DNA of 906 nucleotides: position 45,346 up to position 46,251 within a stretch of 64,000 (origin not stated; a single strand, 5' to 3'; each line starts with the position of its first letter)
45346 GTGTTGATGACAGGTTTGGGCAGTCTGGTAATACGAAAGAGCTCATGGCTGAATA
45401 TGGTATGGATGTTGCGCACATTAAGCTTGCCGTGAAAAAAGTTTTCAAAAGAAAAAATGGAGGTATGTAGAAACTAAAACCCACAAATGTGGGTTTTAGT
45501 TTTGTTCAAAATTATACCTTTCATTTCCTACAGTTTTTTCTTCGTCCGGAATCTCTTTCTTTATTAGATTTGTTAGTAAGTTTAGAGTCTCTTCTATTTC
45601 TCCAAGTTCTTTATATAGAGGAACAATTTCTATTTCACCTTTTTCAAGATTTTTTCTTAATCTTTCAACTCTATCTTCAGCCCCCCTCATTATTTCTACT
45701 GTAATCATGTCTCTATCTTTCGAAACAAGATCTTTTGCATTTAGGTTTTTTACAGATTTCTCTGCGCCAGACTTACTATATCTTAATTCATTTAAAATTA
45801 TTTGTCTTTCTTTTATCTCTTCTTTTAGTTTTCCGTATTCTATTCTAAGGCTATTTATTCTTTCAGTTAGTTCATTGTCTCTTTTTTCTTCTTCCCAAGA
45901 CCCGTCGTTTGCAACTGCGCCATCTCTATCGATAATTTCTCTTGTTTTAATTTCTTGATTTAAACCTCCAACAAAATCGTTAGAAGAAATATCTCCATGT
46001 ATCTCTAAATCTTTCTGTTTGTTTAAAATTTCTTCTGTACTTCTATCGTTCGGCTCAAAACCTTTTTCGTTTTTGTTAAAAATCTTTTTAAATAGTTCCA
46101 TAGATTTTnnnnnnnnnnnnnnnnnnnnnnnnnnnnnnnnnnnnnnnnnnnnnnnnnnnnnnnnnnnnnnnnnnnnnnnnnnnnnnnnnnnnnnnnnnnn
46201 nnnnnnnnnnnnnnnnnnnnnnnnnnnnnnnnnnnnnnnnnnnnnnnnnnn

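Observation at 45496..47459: Operon of a PfkB kinase with two paralogous acidic coiled-coil proteins of unknown function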

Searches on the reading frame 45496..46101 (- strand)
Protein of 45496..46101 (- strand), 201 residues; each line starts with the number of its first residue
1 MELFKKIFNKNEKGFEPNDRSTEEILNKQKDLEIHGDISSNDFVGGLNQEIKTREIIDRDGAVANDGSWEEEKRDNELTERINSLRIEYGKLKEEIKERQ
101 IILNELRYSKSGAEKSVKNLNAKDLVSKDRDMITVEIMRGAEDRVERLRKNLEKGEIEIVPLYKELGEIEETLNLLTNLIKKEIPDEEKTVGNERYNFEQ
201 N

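Call 3: search_protein_families(library=pfam, proteins=[window:45496-46101:-], max_evalue=1)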
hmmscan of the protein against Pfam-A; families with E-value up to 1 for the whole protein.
window:45496-46101:- (201 aa): 3 families
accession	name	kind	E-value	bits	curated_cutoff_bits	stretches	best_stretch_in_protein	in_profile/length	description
PF22381.2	Staph_reg_Sar_Rot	-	0.035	14.6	27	1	90-131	25-63/85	Transcriptional regulator SarA/Rot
PF19380.4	DUF5955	-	0.065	14.1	27.1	0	71-108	4-41/88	Family of unknown function (DUF5955)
PF10444.14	Nbl1_Borealin_N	-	0.31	11.1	24.4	0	75-100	10-35/57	Nbl1 / Borealin N terminal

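Call 6: search_protein_families(library=ncbifam, proteins=[window:45496-46101:-], max_evalue=1)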
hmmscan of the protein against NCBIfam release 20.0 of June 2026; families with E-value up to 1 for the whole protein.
window:45496-46101:- (201 aa): 5 families
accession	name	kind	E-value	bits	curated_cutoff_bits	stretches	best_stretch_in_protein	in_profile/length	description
NF053609.1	Sul12a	equivalog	0.0047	17.1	150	1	77-176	2-98/103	Sul12a family chromatin-organizing protein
NF040939.2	trans_reg_lrs14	equivalog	0.0076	16.3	90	1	93-131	34-71/103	Lrs14 family HTH-type transcriptional regulator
NF011006.0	PRK14432.1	equivalog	0.018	15.6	105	1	146-200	31-85/92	acylphosphatase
TIGR01889.1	Staph_reg_Sar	paralog_domain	0.02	15.2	62.6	1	94-131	41-78/109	staphylococcal accessory regulator family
NF053606.1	Sta1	subfamily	0.02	15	80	1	101-131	39-69/100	Sta1 family transcriptional regulator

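Call 8: find_homologous_proteins(query=window:45496-46101:-, max_evalue=0.01)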
Query window:45496-46101:- (201 aa): 10 proteins with E <= 0.01 among 223 candidates.
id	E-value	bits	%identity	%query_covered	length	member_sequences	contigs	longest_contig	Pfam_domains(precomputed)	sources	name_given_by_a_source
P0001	1.1e-118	412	100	100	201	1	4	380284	-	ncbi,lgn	-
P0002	7.0e-96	338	82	100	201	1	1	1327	-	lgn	-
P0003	1.5e-95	336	82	100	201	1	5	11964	-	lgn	-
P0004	1.3e-57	213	56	100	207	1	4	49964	-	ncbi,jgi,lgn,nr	ncbi:MAG: hypothetical protein QG580_335 [Patescibacteria group bacterium]|jgi:hypothetical protein|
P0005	1.2e-56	210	55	99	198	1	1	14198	-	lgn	-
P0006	4.4e-53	198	53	100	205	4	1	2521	-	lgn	-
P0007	1.4e-48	183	53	100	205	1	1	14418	-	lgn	-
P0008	4.8e-45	172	48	99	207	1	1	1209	-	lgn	-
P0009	3.8e-39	153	47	99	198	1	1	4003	-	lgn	-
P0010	1.1e-32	131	46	82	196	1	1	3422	-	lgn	-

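Call 13: find_encoding_contigs(protein=P0004, flank=8000, max_places=3)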
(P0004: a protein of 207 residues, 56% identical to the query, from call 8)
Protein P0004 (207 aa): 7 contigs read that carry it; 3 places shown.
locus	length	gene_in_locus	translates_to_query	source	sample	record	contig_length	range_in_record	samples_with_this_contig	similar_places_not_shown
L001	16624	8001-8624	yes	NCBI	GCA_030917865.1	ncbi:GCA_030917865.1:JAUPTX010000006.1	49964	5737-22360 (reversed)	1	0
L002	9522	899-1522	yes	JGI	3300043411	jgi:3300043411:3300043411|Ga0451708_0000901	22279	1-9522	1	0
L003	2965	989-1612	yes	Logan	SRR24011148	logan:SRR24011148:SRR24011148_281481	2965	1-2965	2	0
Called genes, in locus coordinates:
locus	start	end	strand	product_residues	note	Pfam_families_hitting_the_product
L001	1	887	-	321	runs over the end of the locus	PF03462:PCRF, PF00472:RF-1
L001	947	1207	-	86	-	PF01197:Ribosomal_L31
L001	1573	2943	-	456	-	PF13406:SLT_2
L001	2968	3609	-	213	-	PF01386:Ribosomal_L25p, PF14693:Ribosomal_TL5_C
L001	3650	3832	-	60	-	-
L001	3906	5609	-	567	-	PF01565:FAD_binding_4, PF02913:FAD-oxidase_C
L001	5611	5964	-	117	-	-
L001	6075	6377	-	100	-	-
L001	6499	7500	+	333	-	PF00294:PfkB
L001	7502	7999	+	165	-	-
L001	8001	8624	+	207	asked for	-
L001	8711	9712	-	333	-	PF02779:Transket_pyr, PF02780:Transketolase_C, PF22613:Transketolase_C_1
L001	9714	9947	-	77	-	PF26604:CBU_0592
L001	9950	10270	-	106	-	PF19673:DUF6176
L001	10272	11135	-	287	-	PF13292:DXP_synthase_N, PF00456:Transketolase_N, PF00676:E1_dh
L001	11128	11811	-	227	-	PF00834:Ribul_P_3_epim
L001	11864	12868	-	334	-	PF00274:Glycolytic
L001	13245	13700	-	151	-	PF02502:LacAB_rpiB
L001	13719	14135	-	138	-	-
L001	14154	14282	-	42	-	-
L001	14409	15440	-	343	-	PF00044:Gp_dh_N, PF02800:Gp_dh_C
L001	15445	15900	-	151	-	-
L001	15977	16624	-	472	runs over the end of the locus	PF02934:GatB_N, PF02637:GatB_Yqey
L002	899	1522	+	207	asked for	-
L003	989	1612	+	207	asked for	-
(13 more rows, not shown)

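Call 28: search_solved_structures(query=A1, max_evalue=10)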
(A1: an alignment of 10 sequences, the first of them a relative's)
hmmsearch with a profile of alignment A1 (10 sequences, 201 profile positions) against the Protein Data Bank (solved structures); distinct sequences matched with E-value up to 10: 11.
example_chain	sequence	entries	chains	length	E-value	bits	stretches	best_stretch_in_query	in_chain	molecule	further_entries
2yo2_A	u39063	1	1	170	0.023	17.5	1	108-163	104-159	GENERAL CONTROL PROTEIN GCN4, PUTATIVE INNER MEMBRANE PROTEIN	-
3zmf_A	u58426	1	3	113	0.024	17.4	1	108-162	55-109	GENERAL CONTROL PROTEIN GCN4, PUTATIVE INNER MEMBRANE PROTEIN, GENERAL CONTROL PROTEIN GCN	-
5apw_A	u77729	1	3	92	0.064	16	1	132-168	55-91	GENERAL CONTROL PROTEIN GCN4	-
2jua_A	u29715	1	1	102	0.14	14.9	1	90-125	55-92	de novo protein S836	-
1quu_A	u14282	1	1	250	0.18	14.5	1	35-91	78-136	HUMAN SKELETAL MUSCLE ALPHA-ACTININ 2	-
8qox_B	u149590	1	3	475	0.21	14.3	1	119-180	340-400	Conserved membrane protein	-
4ztc_A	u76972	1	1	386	0.31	13.8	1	78-166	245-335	Aminotransferase homolog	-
4v61_AT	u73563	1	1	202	0.39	13.4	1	99-175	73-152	Ribosomal Protein S20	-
3wpr_A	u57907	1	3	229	0.55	13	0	126-163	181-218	Trimeric autotransporter adhesin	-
2yo0_A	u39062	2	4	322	1.7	11.3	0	128-163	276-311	GENERAL CONTROL PROTEIN GCN4, PUTATIVE INNER MEMBRANE PROTEIN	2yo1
1ebo_A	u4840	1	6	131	2.7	10.7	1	138-184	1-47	EBOLA VIRUS ENVELOPE PROTEIN CHIMERA CONSISTING OF A FRAGMENT OF GCN4 ZIPPER CLONED N-TERM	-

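Call 30: search_protein_families(library=padloc, proteins=[window:45496-46101:-], max_evalue=1)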
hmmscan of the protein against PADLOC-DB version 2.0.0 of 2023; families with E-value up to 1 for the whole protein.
window:45496-46101:- (201 aa): 1 family
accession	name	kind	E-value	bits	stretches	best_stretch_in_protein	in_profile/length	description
PDLC01662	Cas12c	-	0.014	11.5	1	71-184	273-386/968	CAS-V-C; effector__SPE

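Call 31: search_protein_families(library=phrogs, proteins=[window:45496-46101:-], max_evalue=1)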
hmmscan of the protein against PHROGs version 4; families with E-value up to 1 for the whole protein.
window:45496-46101:- (201 aa): 2 families
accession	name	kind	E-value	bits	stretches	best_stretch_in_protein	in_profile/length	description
phrog_33953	-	unknown function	0.061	14.6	1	93-138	18-65/106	-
phrog_25519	-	unknown function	0.17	13.2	1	91-118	9-36/74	-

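Call 37: predict_structure(alignment_id=A1)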
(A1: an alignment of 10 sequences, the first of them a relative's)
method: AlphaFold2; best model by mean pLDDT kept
length: 201 residues; sequences in the alignment: 10
mean_pLDDT: 50.0   pTM: 0.27
mean pLDDT of the five models: 50.0, 46.1, 45.9, 42.6, 40.2
residues with pLDDT >= 90: 0; 70-90: 0; 50-70: 105; < 50: 96
segments of 3 or more residues with pLDDT < 50: 1-17, 31-37, 54-66, 69-75, 129-131, 162-201
pLDDT, mean of each block of 10 residues (from residue 1): 39 50 57 49 54 48 46 49 60 62 57 53 48 52 55 53 45 42 42 42 35
secondary structure, 60 per line:
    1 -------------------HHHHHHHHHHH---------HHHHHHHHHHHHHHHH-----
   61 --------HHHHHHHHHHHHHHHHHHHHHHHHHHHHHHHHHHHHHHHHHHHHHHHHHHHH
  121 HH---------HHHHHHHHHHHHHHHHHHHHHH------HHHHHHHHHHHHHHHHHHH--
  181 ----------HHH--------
elements in order: H20-30 H40-55 H69-122 H132-153 H160-178

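Call 45: find_encoding_contigs(protein=P0003, flank=6000, max_places=3)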
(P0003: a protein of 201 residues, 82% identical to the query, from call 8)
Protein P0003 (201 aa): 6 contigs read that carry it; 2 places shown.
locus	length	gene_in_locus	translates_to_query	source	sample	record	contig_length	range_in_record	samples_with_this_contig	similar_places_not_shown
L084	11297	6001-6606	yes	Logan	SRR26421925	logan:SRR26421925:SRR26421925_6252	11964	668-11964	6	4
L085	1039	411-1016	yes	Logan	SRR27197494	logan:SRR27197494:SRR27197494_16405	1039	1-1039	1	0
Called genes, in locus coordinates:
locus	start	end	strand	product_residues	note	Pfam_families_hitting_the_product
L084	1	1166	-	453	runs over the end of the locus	PF01464:SLT (faint), PF13406:SLT_2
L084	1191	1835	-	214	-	PF01386:Ribosomal_L25p, PF14693:Ribosomal_TL5_C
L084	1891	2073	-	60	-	-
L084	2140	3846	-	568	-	PF01565:FAD_binding_4, PF02913:FAD-oxidase_C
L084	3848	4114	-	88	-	-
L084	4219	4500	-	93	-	-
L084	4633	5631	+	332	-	PF00294:PfkB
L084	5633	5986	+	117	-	-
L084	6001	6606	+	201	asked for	-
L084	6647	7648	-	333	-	PF02779:Transket_pyr, PF02780:Transketolase_C, PF22613:Transketolase_C_1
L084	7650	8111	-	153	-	-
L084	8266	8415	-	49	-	-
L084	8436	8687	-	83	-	-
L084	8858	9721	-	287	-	PF13292:DXP_synthase_N, PF00456:Transketolase_N, PF00676:E1_dh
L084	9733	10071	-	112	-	-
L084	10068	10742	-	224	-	PF00834:Ribul_P_3_epim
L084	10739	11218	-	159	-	-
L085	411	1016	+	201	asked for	-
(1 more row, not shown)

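Call 46: find_encoding_contigs(protein=P0001, flank=1000, max_places=3)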
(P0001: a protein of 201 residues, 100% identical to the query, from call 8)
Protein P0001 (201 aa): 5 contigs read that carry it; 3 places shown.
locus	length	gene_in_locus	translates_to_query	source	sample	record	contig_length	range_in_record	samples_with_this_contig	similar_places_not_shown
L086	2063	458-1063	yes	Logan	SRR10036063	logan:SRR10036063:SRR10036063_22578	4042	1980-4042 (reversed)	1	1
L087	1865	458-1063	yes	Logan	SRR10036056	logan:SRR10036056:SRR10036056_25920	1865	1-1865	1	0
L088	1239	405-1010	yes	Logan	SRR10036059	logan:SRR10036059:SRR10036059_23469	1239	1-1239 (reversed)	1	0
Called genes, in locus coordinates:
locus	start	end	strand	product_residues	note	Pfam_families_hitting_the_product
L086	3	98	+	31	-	?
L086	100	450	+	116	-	-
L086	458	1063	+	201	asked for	-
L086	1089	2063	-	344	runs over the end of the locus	PF02779:Transket_pyr, PF02780:Transketolase_C, PF22613:Transketolase_C_1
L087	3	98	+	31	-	?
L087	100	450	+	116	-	-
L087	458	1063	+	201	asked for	-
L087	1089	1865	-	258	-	?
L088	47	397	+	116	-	-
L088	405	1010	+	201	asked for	-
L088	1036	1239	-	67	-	?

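Call 51: fold_search(model_id=the predicted structure, library=pdb)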
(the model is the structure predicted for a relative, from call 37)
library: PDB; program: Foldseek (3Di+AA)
matches with E <= 10: 226; with E <= 0.001: 0
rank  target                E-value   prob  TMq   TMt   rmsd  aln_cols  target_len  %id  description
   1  3i2w_B                3.2e-01  0.30  0.24  0.18  12.9       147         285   15  Crystal structure of EFC/F-BAR domain of Drosophila Syndapin/PACSIN (released 2010-03-02)
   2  8vaa_K                5.5e-01  0.95  0.29  0.78   2.4        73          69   18  Actin-binding domain of Legionella pneumophila effector LFAT1 (lpg1387) bound to F-actin (released 2024-12-18)
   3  4l6y_A                7.6e-01  0.15  0.18  0.10  23.0       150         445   17  Structure of the microtubule associated protein PRC1 (Protein Regulator of Cytokinesis 1) (released 2013-07-17)
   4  8i7r_Fh               1.1e+00  0.38  0.40  0.44   9.5       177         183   16  In situ structure of axonemal doublet microtubules in mouse sperm with 48-nm repeat (released 2023-10-11)
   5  9cpb_6D               1.4e+00  0.72  0.43  0.65   4.3       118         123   16  Atomic model of bovine Fallopian tube cilia doublet microtubule (48-nm periodicity) (released 2024-10-30)
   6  8iyj_S5               1.4e+00  0.21  0.36  0.25  15.9       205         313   14  Cryo-EM structure of the 48-nm repeat doublet microtubule from mouse sperm (released 2023-07-05)
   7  9fqr_E7               1.6e+00  0.25  0.28  0.45   5.8        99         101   17  96-nm repeat of axonemal doublet microtubules from bovine sperm (released 2025-03-26)
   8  8g2z_1V               1.6e+00  0.07  0.18  0.15  20.0       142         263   12  48-nm doublet microtubule from Tetrahymena thermophila strain CU428 (released 2023-06-14)
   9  4ylh_J                1.9e+00  0.63  0.20  0.10   2.6        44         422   25  Crystal structure of DpgC with bound substrate analog and Xe on oxygen diffusion pathway (released 2015-08-05)
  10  4l6y_B                1.9e+00  0.10  0.18  0.10  19.4       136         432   16  Structure of the microtubule associated protein PRC1 (Protein Regulator of Cytokinesis 1) (released 2013-07-17)
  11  2gl2_B                2.0e+00  0.60  0.39  0.65   3.7       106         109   13  Crystal structure of the tetra mutant (T66G,R67G,F68G,Y69G) of bacterial adhesin FadA (released 2007-04-10)
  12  8th8_H                2.0e+00  0.15  0.31  0.09  19.2       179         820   18  Linker domain of Nexin-dynein regulatory complex from Tetrahymena thermophila (released 2023-09-20)
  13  4l3i_B                2.0e+00  0.08  0.18  0.10  32.7       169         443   16  Structure of the microtubule associated protein PRC1 (Protein Regulator of Cytokinesis 1) (released 2013-07-17)
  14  5kah_K                2.2e+00  0.54  0.21  0.11   2.8        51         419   24  Crystal structure of a dioxygenase in the Crotonase superfamily in P21, V425T mutant (released 2017-06-21)
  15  9b3d_G                2.2e+00  0.13  0.20  0.12   4.9        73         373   22  mDia1 in the middle of F-actin (released 2024-05-29)
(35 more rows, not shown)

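Call 53: find_encoding_contigs(protein=P0007, flank=4000, max_places=2)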
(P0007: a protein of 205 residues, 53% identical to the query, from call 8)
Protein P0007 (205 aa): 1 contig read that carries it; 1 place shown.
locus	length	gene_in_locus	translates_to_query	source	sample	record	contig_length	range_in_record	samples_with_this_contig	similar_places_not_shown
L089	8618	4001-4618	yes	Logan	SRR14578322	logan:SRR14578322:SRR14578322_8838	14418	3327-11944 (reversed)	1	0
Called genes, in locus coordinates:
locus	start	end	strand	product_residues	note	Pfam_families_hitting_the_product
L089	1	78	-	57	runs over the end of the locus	-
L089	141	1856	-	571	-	PF01565:FAD_binding_4, PF02913:FAD-oxidase_C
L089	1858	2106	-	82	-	-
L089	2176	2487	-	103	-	-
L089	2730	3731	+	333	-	PF00294:PfkB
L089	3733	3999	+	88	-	-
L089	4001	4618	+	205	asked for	-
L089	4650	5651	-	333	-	PF02779:Transket_pyr, PF02780:Transketolase_C, PF22613:Transketolase_C_1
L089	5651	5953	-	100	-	-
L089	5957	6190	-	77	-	PF26604:CBU_0592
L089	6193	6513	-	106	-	PF19673:DUF6176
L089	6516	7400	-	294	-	PF13292:DXP_synthase_N, PF00456:Transketolase_N, PF00676:E1_dh (weak)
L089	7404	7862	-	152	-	-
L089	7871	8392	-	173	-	-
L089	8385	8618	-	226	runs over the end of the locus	PF00834:Ribul_P_3_epim, PF01729:QRPTase_C (faint)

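Call 54: find_encoding_contigs(protein=P0009, flank=4000, max_places=2)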
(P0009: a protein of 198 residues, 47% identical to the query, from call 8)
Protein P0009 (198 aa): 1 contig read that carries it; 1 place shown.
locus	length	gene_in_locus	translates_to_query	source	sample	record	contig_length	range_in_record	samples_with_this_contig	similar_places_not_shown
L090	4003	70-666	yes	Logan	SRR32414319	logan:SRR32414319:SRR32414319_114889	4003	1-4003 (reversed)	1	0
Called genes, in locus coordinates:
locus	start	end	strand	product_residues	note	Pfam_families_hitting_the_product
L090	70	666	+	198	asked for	-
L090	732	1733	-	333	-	PF02779:Transket_pyr, PF02780:Transketolase_C, PF22613:Transketolase_C_1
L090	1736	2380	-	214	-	-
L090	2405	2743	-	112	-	-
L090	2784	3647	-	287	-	PF13292:DXP_synthase_N, PF00456:Transketolase_N, PF00676:E1_dh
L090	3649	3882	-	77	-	-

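Call 55: find_encoding_contigs(protein=P0005, flank=4000, max_places=2)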
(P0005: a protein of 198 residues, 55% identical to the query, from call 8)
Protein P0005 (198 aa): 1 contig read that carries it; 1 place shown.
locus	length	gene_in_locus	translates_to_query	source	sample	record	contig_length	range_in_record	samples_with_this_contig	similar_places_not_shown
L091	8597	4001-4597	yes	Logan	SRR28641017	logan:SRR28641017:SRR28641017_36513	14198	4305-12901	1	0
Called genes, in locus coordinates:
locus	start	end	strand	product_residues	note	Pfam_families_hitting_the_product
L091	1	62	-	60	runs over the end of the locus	-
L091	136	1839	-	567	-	PF01565:FAD_binding_4, PF02913:FAD-oxidase_C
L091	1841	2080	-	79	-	-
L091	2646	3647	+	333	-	PF00294:PfkB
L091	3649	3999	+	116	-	-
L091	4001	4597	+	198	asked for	-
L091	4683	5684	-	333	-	PF02779:Transket_pyr, PF02780:Transketolase_C, PF22613:Transketolase_C_1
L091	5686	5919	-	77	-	PF26604:CBU_0592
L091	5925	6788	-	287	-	PF13292:DXP_synthase_N, PF00456:Transketolase_N, PF00676:E1_dh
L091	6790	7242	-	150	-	-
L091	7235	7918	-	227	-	PF00834:Ribul_P_3_epim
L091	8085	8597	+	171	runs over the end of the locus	PF03118:RNA_pol_A_CTD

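Call 82: search_protein_families(library=pfam, proteins=[L001:7502-7996:+, L089:3733-3996:+], max_evalue=0.1)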
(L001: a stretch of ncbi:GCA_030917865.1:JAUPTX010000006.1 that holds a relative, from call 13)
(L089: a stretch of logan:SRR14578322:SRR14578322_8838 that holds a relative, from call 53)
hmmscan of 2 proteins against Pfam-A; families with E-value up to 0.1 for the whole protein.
L001:7502-7996:+ (165 aa): 6 families
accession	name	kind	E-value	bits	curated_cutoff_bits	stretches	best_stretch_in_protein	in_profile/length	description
PF07926.17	TPR_MLP1_2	-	0.0077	16.7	36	1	79-160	11-89/129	TPR/MLP1/MLP2-like protein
PF18052.6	Rx_N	-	0.011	16.2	27.7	1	91-158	19-86/93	Rx N-terminal domain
PF04871.18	Uso1_p115_C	-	0.035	14.8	28.4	1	91-158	9-69/121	Uso1 / p115 like vesicle tethering protein, C terminal region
PF10186.14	ATG14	-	0.046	13.2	33.2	1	53-159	41-143/347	Vacuolar sorting 38 and autophagy-related subunit 14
PF02025.20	IL5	-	0.049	14.3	24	0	49-109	38-94/112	Interleukin 5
PF02568.20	ThiI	-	0.092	12.8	20.5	0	74-138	126-193/197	Thiamine biosynthesis protein (ThiI)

L089:3733-3996:+ (88 aa): 0 families
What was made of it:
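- On PspA/IM30/Vipp1 (ESCRT-III superfamily): Neither family is listed for either small protein at E<=1 (call 3), nor for eight other slot families at E<=0.1 (call 82)
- Tried and rejected: Pfam, NCBIfam, PADLOC and PHROGs on both proteins, and Pfam on ten more slot proteins, gave only sub-threshold coiled-coil noise (calls 3, 6, 30, 31, 82).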
